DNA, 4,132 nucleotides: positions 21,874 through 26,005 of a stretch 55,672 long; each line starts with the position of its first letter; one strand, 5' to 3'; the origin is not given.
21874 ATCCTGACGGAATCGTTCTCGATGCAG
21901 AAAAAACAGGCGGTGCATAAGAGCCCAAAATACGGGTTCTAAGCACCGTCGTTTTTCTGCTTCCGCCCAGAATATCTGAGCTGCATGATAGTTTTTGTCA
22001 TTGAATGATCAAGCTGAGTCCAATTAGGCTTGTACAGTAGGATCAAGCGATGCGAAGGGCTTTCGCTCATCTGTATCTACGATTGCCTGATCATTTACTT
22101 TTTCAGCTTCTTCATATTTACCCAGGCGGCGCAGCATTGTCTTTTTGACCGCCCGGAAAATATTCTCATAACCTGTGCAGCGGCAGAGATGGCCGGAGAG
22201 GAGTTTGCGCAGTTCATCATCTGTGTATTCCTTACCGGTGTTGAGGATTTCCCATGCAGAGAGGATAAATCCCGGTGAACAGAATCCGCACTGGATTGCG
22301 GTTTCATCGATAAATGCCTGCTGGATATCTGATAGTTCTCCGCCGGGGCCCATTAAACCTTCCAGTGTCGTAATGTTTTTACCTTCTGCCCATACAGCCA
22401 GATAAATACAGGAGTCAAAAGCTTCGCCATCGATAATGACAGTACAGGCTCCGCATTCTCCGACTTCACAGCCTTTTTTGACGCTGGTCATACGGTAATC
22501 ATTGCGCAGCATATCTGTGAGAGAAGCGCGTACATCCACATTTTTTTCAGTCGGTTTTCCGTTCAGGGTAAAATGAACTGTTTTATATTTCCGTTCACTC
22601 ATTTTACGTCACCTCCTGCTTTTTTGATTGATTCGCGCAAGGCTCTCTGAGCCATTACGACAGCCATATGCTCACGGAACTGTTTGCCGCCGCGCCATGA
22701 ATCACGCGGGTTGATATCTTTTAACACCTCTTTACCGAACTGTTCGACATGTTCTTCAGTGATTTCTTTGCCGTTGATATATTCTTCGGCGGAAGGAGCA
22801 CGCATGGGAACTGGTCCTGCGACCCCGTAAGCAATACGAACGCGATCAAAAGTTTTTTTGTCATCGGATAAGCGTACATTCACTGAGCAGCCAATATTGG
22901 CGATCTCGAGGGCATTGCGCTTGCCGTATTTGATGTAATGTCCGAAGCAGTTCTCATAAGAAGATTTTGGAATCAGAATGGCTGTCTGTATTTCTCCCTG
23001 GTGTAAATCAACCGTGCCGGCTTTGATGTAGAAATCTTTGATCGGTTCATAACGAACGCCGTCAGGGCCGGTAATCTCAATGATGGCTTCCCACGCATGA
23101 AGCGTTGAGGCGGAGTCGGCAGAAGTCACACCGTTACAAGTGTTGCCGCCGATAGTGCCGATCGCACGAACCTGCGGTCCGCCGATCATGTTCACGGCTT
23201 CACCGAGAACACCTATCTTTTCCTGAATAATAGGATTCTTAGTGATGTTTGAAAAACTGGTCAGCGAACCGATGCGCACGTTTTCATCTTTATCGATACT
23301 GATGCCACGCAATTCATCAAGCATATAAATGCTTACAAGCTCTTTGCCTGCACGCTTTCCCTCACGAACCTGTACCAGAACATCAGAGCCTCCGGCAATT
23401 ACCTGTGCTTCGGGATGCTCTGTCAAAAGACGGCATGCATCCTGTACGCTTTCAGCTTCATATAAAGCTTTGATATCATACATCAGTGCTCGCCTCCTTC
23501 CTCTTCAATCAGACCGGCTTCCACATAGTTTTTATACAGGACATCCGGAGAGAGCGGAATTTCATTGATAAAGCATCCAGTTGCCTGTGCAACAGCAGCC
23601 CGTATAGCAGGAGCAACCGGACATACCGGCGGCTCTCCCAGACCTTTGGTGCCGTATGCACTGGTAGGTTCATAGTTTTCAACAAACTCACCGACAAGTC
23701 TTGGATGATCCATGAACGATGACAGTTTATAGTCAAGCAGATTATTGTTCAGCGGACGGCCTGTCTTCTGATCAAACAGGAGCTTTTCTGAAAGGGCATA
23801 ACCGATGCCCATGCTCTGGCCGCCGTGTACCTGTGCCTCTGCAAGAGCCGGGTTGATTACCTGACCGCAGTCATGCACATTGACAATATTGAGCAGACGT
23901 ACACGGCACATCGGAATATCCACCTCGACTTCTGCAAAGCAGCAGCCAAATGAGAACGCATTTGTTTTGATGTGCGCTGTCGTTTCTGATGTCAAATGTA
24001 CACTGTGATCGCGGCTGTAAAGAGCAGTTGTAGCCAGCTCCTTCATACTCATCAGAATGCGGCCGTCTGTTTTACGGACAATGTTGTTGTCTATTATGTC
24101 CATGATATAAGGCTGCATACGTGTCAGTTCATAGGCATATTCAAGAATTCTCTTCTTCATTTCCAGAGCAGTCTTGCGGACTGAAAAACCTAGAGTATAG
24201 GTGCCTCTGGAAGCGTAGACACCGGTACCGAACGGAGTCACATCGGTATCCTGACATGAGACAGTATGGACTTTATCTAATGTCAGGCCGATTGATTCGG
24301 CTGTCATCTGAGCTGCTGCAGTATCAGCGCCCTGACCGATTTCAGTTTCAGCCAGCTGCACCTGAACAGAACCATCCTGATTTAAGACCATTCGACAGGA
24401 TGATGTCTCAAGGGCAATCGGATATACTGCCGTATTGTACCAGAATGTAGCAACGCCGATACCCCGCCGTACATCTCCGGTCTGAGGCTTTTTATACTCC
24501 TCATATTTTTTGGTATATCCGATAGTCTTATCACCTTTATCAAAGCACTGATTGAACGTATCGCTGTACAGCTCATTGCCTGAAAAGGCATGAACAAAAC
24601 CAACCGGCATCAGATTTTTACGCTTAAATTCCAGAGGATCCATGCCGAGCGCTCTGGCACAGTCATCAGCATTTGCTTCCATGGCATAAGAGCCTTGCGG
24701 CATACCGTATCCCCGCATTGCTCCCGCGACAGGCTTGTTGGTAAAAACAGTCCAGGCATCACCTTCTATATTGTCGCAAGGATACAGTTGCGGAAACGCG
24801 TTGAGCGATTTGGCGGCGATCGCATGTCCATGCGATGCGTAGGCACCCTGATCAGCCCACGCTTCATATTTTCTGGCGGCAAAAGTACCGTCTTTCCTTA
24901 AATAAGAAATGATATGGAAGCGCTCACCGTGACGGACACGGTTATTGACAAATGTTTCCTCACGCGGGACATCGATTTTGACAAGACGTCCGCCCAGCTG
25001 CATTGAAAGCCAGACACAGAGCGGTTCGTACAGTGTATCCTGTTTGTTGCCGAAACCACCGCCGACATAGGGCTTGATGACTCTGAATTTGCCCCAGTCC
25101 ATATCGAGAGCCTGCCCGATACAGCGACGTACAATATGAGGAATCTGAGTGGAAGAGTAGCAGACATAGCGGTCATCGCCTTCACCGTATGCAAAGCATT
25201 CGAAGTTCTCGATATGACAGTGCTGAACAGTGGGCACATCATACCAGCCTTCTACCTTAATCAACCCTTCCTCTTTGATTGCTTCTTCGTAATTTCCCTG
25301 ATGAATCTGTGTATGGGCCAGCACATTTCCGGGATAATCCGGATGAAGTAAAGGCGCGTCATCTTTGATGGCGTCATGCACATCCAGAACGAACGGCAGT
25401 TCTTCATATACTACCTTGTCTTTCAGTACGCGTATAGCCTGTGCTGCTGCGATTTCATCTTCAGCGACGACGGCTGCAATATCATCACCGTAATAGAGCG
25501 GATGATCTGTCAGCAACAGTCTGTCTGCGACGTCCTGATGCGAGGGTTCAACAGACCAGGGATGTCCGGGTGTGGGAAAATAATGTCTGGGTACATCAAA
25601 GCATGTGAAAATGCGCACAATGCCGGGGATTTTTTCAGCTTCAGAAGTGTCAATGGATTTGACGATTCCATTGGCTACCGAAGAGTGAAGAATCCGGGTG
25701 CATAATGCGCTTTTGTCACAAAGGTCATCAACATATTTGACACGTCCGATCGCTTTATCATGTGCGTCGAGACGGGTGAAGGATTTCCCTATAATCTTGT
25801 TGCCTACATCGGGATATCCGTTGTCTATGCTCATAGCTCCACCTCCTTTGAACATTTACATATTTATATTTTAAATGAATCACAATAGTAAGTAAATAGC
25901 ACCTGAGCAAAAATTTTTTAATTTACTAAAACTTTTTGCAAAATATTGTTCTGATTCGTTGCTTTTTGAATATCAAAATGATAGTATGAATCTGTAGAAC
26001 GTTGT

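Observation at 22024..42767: Purine/urate-type anaerobic catabolic island with non-canonical composition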

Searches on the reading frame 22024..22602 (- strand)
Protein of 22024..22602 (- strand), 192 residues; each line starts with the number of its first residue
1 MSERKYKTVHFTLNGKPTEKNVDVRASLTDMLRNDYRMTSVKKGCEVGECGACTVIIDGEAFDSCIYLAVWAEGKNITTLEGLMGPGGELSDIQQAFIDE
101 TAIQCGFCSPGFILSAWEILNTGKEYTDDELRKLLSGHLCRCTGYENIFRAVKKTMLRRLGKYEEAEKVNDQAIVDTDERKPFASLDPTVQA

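Call 3: search_protein_families(library=pfam, proteins=[window:22024-22602:-])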
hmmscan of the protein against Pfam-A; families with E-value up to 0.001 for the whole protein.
window:22024-22602:- (192 aa): 3 families
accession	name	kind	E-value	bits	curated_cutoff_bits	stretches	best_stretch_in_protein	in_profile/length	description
PF01799.25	Fer2_2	-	6.6e-27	93.9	30.3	1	79-153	1-75/75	[2Fe-2S] binding domain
PF00111.32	Fer2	-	3.5e-06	27.3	21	1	11-64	1-54/77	2Fe-2S iron-sulfur cluster binding domain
PF13085.11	Fer2_3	-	0.00064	20.2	27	0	28-76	35-83/107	2Fe-2S iron-sulfur cluster binding domain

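Call 5: search_protein_families(library=ncbifam, proteins=[window:22024-22602:-])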
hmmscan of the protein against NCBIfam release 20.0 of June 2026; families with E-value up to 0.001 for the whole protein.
window:22024-22602:- (192 aa): 11 families
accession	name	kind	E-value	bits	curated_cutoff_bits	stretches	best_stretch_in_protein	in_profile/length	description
NF043084.2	XdhC_XDHase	equivalog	4.4e-76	253.5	217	1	7-156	1-150/151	xanthine dehydrogenase subunit XdhC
NF007387.0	PRK09908.1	equivalog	5e-53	178.8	212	1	3-155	3-155/159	xanthine dehydrogenase iron sulfur-binding subunit XdhC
NF041020.1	glyceraldDH_gamma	equivalog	9.6e-50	168.4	290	1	8-155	12-158/164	glyceraldehyde dehydrogenase subunit gamma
TIGR03198.1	pucE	equivalog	1.9e-44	150.8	254.3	1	8-155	3-148/151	xanthine dehydrogenase subunit E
NF008514.0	PRK11433.1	equivalog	6.3e-42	143.5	322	1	5-154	49-212/218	aldehyde dehydrogenase iron-sulfur subunit PaoA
TIGR03193.1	4hydroxCoAred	equivalog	6.5e-42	142.9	257.8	1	10-153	3-145/148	4-hydroxybenzoyl-CoA reductase subunit gamma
NF045668.1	pterin_aldehy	equivalog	1.4e-39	135.9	1100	1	10-184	4-184/905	molybdopterin-dependent aldehyde oxidoreductase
TIGR02963.1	xanthine_xdhA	equivalog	2.6e-38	131.9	467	1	10-159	2-161/468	xanthine dehydrogenase small subunit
TIGR03311.1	Se_dep_XDH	equivalog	3.4e-38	131.3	830.45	1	10-154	2-142/848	selenium-dependent xanthine dehydrogenase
TIGR02969.1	mam_aldehyde_ox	subfamily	8.9e-24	83.1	1912.3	1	11-161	5-165/1330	aldehyde oxidase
TIGR03313.1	Se_sel_red_Mo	hypoth_equivalog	9.4e-15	53.3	1101.9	1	11-158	1-147/951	molybdopterin-dependent oxidoreductase Mo/Fe-S-binding subunit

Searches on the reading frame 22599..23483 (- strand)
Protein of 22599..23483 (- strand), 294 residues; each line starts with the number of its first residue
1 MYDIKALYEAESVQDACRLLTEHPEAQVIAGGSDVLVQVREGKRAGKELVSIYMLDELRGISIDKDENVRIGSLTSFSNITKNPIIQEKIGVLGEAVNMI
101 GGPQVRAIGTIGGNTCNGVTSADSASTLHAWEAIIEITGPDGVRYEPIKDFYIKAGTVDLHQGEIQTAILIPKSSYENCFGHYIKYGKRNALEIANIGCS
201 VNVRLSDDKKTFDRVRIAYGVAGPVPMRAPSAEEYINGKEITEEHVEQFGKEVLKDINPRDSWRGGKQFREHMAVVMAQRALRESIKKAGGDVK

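Call 3: search_protein_families(library=pfam, proteins=[window:22599-23483:-])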
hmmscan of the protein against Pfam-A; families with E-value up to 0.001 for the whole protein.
window:22599-23483:- (294 aa): 2 families
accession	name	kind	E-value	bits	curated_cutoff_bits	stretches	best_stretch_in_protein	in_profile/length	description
PF00941.27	FAD_binding_5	-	1.6e-39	135.9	27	1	7-173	5-169/170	FAD binding domain in molybdopterin dehydrogenase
PF03450.22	CO_deh_flav_C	-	3e-22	79.1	25.5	1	183-284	2-101/102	CO dehydrogenase flavoprotein C-terminal domain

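Call 5: search_protein_families(library=ncbifam, proteins=[window:22599-23483:-])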
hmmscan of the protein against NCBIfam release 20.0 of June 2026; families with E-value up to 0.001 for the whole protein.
window:22599-23483:- (294 aa): 7 families
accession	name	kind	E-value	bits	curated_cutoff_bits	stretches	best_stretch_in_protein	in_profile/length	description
NF043083.1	XdhB_XDHase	equivalog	6.5e-125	416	310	1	1-290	1-288/289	xanthine dehydrogenase subunit XdhB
NF007427.0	PRK09971.1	equivalog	9e-117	389.4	287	1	1-292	1-290/292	xanthine dehydrogenase FAD-binding subunit XdhB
NF041019.1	glyceraldDH_beta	equivalog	7.8e-52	176.2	350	1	7-284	8-279/280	glyceraldehyde dehydrogenase subunit beta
TIGR02963.1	xanthine_xdhA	equivalog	3.5e-43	147.9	467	1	7-281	195-464/468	xanthine dehydrogenase small subunit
TIGR03195.1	4hydrxCoA_B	equivalog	7.1e-34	117.4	404.55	2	9-117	9-116/321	4-hydroxybenzoyl-CoA reductase subunit beta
TIGR03199.1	pucC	equivalog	1.1e-25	90.4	306.05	1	12-256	3-240/264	xanthine dehydrogenase subunit C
TIGR02969.1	mam_aldehyde_ox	subfamily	7.3e-08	30.3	1912.3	1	97-268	337-508/1330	aldehyde oxidase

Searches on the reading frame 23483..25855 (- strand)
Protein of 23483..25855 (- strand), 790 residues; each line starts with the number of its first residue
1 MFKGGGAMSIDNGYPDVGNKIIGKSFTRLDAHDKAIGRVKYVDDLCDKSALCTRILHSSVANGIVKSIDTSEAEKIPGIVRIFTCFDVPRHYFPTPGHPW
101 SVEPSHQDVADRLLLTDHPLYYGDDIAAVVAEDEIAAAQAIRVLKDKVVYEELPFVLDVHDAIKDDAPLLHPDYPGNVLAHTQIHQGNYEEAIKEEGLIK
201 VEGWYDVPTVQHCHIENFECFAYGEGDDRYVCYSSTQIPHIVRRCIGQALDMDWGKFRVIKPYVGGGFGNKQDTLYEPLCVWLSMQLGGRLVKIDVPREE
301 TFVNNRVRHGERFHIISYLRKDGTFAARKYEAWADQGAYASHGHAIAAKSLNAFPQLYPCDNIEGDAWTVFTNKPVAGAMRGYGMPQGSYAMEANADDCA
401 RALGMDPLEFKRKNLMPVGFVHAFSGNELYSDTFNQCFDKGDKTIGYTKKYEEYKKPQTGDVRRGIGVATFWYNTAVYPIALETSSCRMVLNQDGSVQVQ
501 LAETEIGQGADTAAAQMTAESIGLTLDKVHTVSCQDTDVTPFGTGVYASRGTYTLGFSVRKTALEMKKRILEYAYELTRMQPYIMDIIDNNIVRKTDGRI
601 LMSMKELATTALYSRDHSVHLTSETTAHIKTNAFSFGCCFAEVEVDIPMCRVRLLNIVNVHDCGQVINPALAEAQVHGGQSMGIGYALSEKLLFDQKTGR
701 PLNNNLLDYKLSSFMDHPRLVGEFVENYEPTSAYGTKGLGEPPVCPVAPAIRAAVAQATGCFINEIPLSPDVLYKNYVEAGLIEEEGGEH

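Call 3: search_protein_families(library=pfam, proteins=[window:23483-25855:-])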
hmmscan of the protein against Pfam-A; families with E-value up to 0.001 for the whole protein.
window:23483-25855:- (790 aa): 3 families
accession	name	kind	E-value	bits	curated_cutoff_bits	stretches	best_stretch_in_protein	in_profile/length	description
PF20256.3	MoCoBD_2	-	7.3e-73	245.9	27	1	442-718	3-283/283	Molybdopterin cofactor-binding domain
PF02738.23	MoCoBD_1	-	3.8e-70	236.2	27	1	170-415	1-244/244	Molybdopterin cofactor-binding domain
PF01315.27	Ald_Xan_dh_C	-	6e-20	72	31.3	1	37-154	2-110/110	Aldehyde oxidase and xanthine dehydrogenase, a/b hammerhead domain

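Call 5: search_protein_families(library=ncbifam, proteins=[window:23483-25855:-])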
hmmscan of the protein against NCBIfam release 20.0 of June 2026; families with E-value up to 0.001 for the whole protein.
window:23483-25855:- (790 aa): 13 families
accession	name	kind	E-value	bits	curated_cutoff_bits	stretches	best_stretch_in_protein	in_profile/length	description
NF043082.1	XdhA_XDHase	equivalog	0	1125.6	780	1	22-783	1-758/758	xanthine dehydrogenase subunit XdhA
NF007426.0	PRK09970.1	equivalog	0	1064.9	916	1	19-783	3-761/761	xanthine dehydrogenase molybdenum-binding subunit XdhA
TIGR03194.1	4hydrxCoA_A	equivalog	6.2e-135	451.4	994.55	1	28-774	3-743/746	4-hydroxybenzoyl-CoA reductase subunit alpha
NF041018.1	glyceraldDH_alpha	equivalog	2.7e-107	360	790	1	21-773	2-740/741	glyceraldehyde dehydrogenase subunit alpha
TIGR03313.1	Se_sel_red_Mo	hypoth_equivalog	3.5e-102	342.7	1101.9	2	177-775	352-947/951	molybdopterin-dependent oxidoreductase Mo/Fe-S-binding subunit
TIGR03196.1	pucD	equivalog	8.8e-99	331.9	783.65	1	21-773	2-754/763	xanthine dehydrogenase subunit D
NF040766.1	CODH_aero_grp5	exception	1.5e-90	304.5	950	2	19-609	2-592/785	aerobic carbon-monoxide dehydrogenase large subunit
NF045668.1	pterin_aldehy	equivalog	8.8e-90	302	1100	1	18-773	171-900/905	molybdopterin-dependent aldehyde oxidoreductase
TIGR03311.1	Se_dep_XDH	equivalog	1.7e-87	294.4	830.45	2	20-571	160-679/848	selenium-dependent xanthine dehydrogenase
NF041671.1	peri_hyde_PaoC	equivalog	3.2e-79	267.1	1180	1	19-774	15-728/735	aldehyde oxidoreductase molybdenum-binding subunit PaoC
TIGR02416.1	CO_dehy_Mo_lg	equivalog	7.7e-67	226.1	991.15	1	37-759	8-750/770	aerobic carbon-monoxide dehydrogenase large subunit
TIGR02965.1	xanthine_xdhB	equivalog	3.4e-66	223.9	849.5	1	30-758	9-732/758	xanthine dehydrogenase molybdopterin binding subunit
TIGR02969.1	mam_aldehyde_ox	subfamily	1.8e-39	135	1912.3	1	20-758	574-1282/1330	aldehyde oxidase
